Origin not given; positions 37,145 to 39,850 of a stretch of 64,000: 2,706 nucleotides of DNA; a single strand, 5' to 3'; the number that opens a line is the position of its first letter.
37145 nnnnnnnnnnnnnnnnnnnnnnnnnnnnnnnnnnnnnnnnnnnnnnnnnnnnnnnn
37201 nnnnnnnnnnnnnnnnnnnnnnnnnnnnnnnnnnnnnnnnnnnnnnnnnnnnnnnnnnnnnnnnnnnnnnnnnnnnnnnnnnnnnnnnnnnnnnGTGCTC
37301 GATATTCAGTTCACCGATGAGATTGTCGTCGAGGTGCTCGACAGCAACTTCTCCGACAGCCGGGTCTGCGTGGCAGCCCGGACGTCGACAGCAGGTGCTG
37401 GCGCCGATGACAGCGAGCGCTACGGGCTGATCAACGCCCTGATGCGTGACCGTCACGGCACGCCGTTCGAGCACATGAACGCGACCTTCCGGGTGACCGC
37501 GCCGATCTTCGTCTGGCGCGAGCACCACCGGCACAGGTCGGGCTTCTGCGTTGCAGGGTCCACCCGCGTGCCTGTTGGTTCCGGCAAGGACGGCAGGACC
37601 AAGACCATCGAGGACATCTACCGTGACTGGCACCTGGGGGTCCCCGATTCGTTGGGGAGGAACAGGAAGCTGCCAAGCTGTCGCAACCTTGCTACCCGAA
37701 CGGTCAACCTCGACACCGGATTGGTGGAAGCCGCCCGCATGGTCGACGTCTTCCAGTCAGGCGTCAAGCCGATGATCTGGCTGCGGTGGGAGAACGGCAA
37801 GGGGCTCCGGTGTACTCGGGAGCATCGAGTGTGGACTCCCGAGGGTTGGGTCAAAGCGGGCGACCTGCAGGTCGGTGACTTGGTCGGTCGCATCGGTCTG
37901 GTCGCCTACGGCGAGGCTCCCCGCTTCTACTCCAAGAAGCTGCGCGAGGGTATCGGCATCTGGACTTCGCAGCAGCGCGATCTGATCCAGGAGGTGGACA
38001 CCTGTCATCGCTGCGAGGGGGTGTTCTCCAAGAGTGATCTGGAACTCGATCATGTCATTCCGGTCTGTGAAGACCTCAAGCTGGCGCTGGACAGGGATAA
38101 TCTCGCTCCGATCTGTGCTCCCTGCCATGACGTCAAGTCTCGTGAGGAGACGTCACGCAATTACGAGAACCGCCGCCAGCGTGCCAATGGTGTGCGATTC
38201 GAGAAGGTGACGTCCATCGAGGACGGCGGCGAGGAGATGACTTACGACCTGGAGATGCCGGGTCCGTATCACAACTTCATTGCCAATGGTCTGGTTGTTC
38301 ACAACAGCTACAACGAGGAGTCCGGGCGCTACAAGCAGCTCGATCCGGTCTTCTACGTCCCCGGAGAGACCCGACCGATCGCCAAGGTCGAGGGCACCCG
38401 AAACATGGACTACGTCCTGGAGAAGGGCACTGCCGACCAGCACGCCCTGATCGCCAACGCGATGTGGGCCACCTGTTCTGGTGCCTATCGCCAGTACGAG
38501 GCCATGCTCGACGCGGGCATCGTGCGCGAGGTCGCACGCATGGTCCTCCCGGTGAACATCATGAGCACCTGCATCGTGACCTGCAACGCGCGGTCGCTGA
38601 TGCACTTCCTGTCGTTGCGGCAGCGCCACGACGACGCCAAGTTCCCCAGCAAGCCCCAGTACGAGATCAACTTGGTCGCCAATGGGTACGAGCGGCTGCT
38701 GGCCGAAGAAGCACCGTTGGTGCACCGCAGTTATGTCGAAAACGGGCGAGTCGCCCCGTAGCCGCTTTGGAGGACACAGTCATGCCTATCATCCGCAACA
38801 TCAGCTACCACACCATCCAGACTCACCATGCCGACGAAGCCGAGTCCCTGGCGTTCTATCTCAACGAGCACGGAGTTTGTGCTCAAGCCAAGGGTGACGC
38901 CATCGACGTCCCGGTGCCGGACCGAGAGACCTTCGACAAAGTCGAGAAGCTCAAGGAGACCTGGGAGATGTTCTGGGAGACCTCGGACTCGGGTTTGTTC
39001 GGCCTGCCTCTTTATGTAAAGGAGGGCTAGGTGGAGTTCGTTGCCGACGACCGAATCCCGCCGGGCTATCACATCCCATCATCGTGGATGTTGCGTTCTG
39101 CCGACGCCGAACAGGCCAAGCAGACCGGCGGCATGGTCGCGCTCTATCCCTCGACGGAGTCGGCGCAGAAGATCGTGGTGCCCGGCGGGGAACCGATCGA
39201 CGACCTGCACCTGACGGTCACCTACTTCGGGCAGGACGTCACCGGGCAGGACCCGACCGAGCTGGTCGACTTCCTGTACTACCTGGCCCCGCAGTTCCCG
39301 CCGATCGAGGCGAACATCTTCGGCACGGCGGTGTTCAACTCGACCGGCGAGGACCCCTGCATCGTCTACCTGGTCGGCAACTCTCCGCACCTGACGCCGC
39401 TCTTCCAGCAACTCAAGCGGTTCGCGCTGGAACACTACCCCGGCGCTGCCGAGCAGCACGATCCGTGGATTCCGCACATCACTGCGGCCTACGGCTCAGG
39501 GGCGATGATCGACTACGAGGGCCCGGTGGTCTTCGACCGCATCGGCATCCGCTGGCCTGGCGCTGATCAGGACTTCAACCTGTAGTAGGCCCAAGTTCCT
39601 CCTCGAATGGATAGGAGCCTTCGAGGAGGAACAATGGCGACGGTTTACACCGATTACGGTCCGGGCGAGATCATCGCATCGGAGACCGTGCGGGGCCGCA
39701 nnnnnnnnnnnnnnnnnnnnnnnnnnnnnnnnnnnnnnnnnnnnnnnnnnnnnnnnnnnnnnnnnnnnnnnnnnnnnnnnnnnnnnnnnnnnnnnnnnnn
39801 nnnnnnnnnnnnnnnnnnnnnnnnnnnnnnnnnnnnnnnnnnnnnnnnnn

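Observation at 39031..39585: LigT-like 2H phosphoesterase next to thyX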

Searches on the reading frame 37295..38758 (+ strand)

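Call 3: search_protein_families(library=pfam, proteins=[window:37295-38758:+], max_evalue=1)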
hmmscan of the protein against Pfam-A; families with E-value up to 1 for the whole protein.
window:37295-38758:+ (488 aa): 5 families
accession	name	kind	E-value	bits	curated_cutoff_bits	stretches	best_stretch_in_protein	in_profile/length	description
PF02511.20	Thy1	-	4.2e-37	128.2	24.8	2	338-474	81-190/191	Thymidylate synthase complementing protein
PF14890.11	Intein_splicing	-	9.8e-15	55.1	35.8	1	133-337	22-155/155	Intein splicing domain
PF01844.29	HNH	-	1.2e-08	35.4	21.4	1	237-283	1-46/47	HNH endonuclease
PF17392.7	Urocanase_C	-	0.051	13.4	23.6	1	3-79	21-95/196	Urocanase C-terminal domain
PF14279.12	HNH_5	-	0.14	12.6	27.5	1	237-282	1-44/56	HNH endonuclease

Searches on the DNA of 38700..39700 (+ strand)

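Call 6: search_dna_similar(query=window:38700-39700:+, collection=phages, mode=near, max_rows=25)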
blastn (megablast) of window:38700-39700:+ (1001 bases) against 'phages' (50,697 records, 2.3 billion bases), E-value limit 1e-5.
Records with a match: 206; places in all: 206; records where one place covers at least 80% of the query: 203.
Best place of each record, by identity: >=99% 4; 95-99% 14; 90-95% 185; 60-80% 3.
By first word of the organism name: Mycobacterium 205; Mycolicibacterium 1.
By host as written in the record: Mycobacterium smegmatis mc2 155 157; Mycobacterium smegmatis mc#155 26; Mycobacterium sp. 6; - 4; Mycobacterium smegmatis mc2155 4; Mycobacterium smegmatius mc2 155 3; Mycobacterium 2; Mycobacterium smegmatis SN2 2; and 2 more.
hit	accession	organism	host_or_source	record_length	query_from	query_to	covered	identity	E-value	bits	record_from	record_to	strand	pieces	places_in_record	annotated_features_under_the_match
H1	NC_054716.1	Mycobacterium phage Cane17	Mycobacterium smegmatis mc2 155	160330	1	1001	100%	100.0%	0e+0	1849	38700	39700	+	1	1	84: RNA ligase | 83: hypothetical protein | 85: hypothetical protein | 82: HNH endonuclease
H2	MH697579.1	Mycobacterium phage Cane17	Mycobacterium smegmatis mc2 155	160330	1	1001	100%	100.0%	0e+0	1849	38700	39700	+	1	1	84: RNA ligase | 83: hypothetical protein | 85: hypothetical protein | 82: ThyX-like thymidylate synthase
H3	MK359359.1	Mycobacterium phage Colt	Mycobacterium smegmatis mc2 155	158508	1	1001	100%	99.9%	0e+0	1844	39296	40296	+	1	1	85: RNA ligase | 84: hypothetical protein | 86: hypothetical protein | 83: ThyX-like thymidylate synthase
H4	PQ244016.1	Mycobacterium phage Blubba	Mycobacterium smegmatis mc2 155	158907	1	1001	100%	99.9%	0e+0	1844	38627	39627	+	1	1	84: RNA ligase | 83: hypothetical protein | 85: LysM-like peptidoglycan binding protein | 82: ThyX-like thymidylate synthase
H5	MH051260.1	Mycobacterium phage InterFolia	Mycobacterium smegmatis mc2 155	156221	1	1001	100%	95.4%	0e+0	1591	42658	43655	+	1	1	104: RNA ligase | 103: hypothetical protein | 105: hypothetical protein | 102: ThyX-like thymidylate synthase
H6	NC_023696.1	Mycobacterium phage Dandelion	Mycobacterium smegmatis mc2 155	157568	1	1001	100%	95.2%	0e+0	1580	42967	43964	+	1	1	102: RNA ligase | 101: hypothetical protein | 103: hypothetical protein | 100: ThyX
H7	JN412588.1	Mycobacterium phage Dandelion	Mycobacterium smegmatis mc2 155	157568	1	1001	100%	95.2%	0e+0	1580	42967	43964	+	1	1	102: RNA ligase | 101: hypothetical protein | 103: hypothetical protein | 100: ThyX-like thymidylate synthase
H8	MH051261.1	Mycobacterium phage Tyke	Mycobacterium smegmatis mc2 155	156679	1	1001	100%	95.2%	0e+0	1580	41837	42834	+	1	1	97: RNA ligase | 96: hypothetical protein | 98: hypothetical protein | 95: ThyX-like thymidylate synthase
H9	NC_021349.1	Mycobacterium phage Astraea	Mycobacterium smegmatis mc2 155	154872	1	1001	100%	95.1%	0e+0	1574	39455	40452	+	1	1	93: RNA ligase | 92: hypothetical protein | 94: LysM domain protein | 91: ThyX-like protein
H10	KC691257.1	Mycobacterium phage Astraea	Mycobacterium smegmatis mc2 155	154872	1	1001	100%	95.1%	0e+0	1574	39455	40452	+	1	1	93: RNA ligase | 92: hypothetical protein | 94: hypothetical protein | 91: ThyX-like thymidylate synthase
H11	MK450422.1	Mycobacterium phage RoMag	Mycobacterium smegmatis mc2 155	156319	1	1001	100%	95.0%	0e+0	1568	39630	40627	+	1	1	90: RNA ligase | 89: hypothetical protein | 91: hypothetical protein | 88: ThyX-like thymidylate synthase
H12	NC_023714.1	Mycobacterium phage LinStu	Mycobacterium smegmatis mc2 155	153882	1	1001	100%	95.0%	0e+0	1568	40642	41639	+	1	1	95: RNA ligase | 94: hypothetical protein | 96: LysM domain | 93: ThyX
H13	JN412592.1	Mycobacterium phage LinStu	Mycobacterium smegmatis mc2 155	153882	1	1001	100%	95.0%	0e+0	1568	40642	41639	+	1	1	95: RNA ligase | 94: hypothetical protein | 96: hypothetical protein | 93: ThyX-like thymidylate synthase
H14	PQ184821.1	Mycobacterium phage Issimir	Mycobacterium smegmatis mc2 155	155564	1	1001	100%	94.5%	0e+0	1544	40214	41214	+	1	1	94: RNA ligase | 93: hypothetical protein | 95: LysM-like peptidoglycan binding protein | 92: ThyX-like thymidylate synthase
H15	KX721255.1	Mycobacterium phage Yucca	Mycobacterium smegmatis mc2 155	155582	1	1001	100%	94.5%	0e+0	1544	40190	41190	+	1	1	RNA ligase | hypothetical protein (x2) | ThyX-like thymidylate synthase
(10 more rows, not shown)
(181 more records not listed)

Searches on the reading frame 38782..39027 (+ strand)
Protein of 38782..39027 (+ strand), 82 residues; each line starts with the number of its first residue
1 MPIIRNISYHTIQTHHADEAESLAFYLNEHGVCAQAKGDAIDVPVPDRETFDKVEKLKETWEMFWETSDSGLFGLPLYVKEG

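Call 3: search_protein_families(library=pfam, proteins=[window:38785-39027:+], max_evalue=1)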
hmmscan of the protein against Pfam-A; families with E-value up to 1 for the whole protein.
window:38785-39027:+ (81 aa): 1 family
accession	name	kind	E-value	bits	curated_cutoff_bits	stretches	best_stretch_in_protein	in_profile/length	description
PF23853.1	DUF7216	-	0.21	12.6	27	1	6-54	32-78/107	Family of unknown function (DUF7216)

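Call 4: search_protein_families(library=phrogs, proteins=[window:38785-39027:+], max_evalue=0.01)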
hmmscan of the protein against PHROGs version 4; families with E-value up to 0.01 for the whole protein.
window:38785-39027:+ (81 aa): 1 family
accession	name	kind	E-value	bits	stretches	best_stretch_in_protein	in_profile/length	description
phrog_2964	-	unknown function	2.5e-55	186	1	1-81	2-82/82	-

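Call 68: search_solved_structures(query=A3, max_evalue=10, show_alignments=2)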
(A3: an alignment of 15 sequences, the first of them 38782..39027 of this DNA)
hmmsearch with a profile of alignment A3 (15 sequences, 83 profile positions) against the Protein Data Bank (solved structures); distinct sequences matched with E-value up to 10: 2.
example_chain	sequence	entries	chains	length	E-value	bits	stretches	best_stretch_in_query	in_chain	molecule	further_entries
8uda_A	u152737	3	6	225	0.32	14.2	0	21-63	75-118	Glutathione-S-Transferase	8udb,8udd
2ckd_A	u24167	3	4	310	0.85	12.8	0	18-39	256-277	PUTATIVE S-ADENOSYL-L-METHIONINE-DEPENDENT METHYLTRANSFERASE ML2640 | HYPOTHETICAL PROTEIN ML2640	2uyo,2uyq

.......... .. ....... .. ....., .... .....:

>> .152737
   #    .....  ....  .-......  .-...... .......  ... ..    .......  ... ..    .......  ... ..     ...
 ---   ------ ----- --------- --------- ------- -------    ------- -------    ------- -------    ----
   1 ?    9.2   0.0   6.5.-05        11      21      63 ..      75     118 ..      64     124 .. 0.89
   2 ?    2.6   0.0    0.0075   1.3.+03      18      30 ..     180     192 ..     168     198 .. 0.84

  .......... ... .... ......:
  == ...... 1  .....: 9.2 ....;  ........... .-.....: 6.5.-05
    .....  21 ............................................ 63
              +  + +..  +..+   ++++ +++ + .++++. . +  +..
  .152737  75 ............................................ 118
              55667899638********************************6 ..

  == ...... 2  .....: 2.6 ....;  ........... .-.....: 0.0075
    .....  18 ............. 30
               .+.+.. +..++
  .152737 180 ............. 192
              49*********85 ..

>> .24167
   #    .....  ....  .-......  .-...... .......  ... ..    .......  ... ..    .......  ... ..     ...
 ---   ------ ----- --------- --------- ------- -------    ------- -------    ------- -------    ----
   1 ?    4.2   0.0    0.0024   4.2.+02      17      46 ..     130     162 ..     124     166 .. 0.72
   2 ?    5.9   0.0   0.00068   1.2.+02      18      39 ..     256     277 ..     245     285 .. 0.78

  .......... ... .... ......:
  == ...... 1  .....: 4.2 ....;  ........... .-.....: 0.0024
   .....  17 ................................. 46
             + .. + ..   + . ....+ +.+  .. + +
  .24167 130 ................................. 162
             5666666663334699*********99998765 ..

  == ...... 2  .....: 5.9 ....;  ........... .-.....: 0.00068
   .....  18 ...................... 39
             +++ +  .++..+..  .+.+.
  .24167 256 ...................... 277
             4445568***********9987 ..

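Call 77: predict_structure(protein=window:38782-39027:+)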
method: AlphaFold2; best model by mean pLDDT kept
length: 82 residues; sequences in the alignment: 1
mean_pLDDT: 66.6   pTM: 0.55
mean pLDDT of the five models: 66.6, 61.9, 60.5, 57.9, 41.3
residues with pLDDT >= 90: 0; 70-90: 48; 50-70: 14; < 50: 20
segments of 3 or more residues with pLDDT < 50: 1-6, 68-72, 74-82
pLDDT, mean of each block of 10 residues (from residue 1): 49 72 82 79 78 79 57 43 36
secondary structure, 60 per line:
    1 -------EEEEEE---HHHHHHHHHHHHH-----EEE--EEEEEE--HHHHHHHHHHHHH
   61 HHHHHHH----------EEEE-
elements in order: E8-13 H17-29 E35-37 E40-45 H48-67 E78-81

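Call 80: fold_search(model_id=the predicted structure, library=pdb)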
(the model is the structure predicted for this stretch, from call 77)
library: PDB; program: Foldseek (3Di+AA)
matches with E <= 10: 751; with E <= 0.001: 0
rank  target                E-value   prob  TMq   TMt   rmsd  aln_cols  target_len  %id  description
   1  3dfe_B                2.6e-02  0.97  0.49  0.49   4.1        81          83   14  Crystal structure of a Putative Pii-Like Signaling Protein (YP_323533.1) from ANABAENA VARIABILIS ATCC 29413 at 2.35 A (released 2008-08-05)
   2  4l3k_A                3.5e-02  0.96  0.43  0.28   5.4        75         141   11  Crystal structure of Sporosarcina pasteurii UreE bound to Ni2+ and Zn2+ (released 2013-10-09)
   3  3dfe_C                3.5e-02  0.95  0.49  0.50   4.1        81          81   14  Crystal structure of a Putative Pii-Like Signaling Protein (YP_323533.1) from ANABAENA VARIABILIS ATCC 29413 at 2.35 A (released 2008-08-05)
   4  1gmv_A                3.8e-02  0.99  0.49  0.32   3.1        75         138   11  Structure of UreE (released 2001-11-28)
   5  3dfe_A                3.8e-02  0.93  0.48  0.48   4.3        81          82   15  Crystal structure of a Putative Pii-Like Signaling Protein (YP_323533.1) from ANABAENA VARIABILIS ATCC 29413 at 2.35 A (released 2008-08-05)
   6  3dfe_F                3.8e-02  0.91  0.46  0.47   4.5        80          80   15  Crystal structure of a Putative Pii-Like Signaling Protein (YP_323533.1) from ANABAENA VARIABILIS ATCC 29413 at 2.35 A (released 2008-08-05)
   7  1ear                  4.3e-02  0.95  0.43  0.28   5.3        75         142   11  Crystal structure of Bacillus pasteurii UreE at 1.7 A. Type II crystal form. (released 2002-01-04)
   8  2od4_A                4.9e-02  0.84  0.45  0.39   4.6        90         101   13  Crystal structure of a dimeric ferredoxin-like protein (jcvi_pep_1096665735785) from uncultured marine organism at 1.7 (released 2007-01-23)
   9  1gmv_B                5.6e-02  0.99  0.49  0.32   3.0        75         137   11  Structure of UreE (released 2001-11-28)
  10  1eb0                  5.6e-02  0.93  0.43  0.27   5.4        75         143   11  Crystal structure of Bacillus pasteurii UreE at 1.85 A, phased by SIRAS. Type I crystal form. (released 2002-01-04)
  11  6mmq_A                5.6e-02  0.85  0.47  0.47   5.5        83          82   12  Carbon regulatory PII-like protein SbtB from Cyanobium sp. 7001 bound to cAMP (released 2019-09-18)
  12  2op5_E                5.9e-02  0.85  0.46  0.37   6.4        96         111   10  CRYSTAL STRUCTURE OF A DIMERIC FERREDOXIN-LIKE PROTEIN (JCVI_PEP_1096672785533) FROM UNCULTURED MARINE ORGANISM AT 2.2 (released 2007-02-06)
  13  2op5_A                5.9e-02  0.60  0.37  0.30   7.0        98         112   11  CRYSTAL STRUCTURE OF A DIMERIC FERREDOXIN-LIKE PROTEIN (JCVI_PEP_1096672785533) FROM UNCULTURED MARINE ORGANISM AT 2.2 (released 2007-02-06)
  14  3tj9_A                6.3e-02  0.93  0.44  0.27   4.1        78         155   14  Crystal structure of Helicobacter pylori UreE bound to Zn2+ (released 2011-11-02)
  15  1gmu_C                7.7e-02  0.98  0.50  0.32   2.9        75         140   11  Structure of UreE (released 2001-11-28)
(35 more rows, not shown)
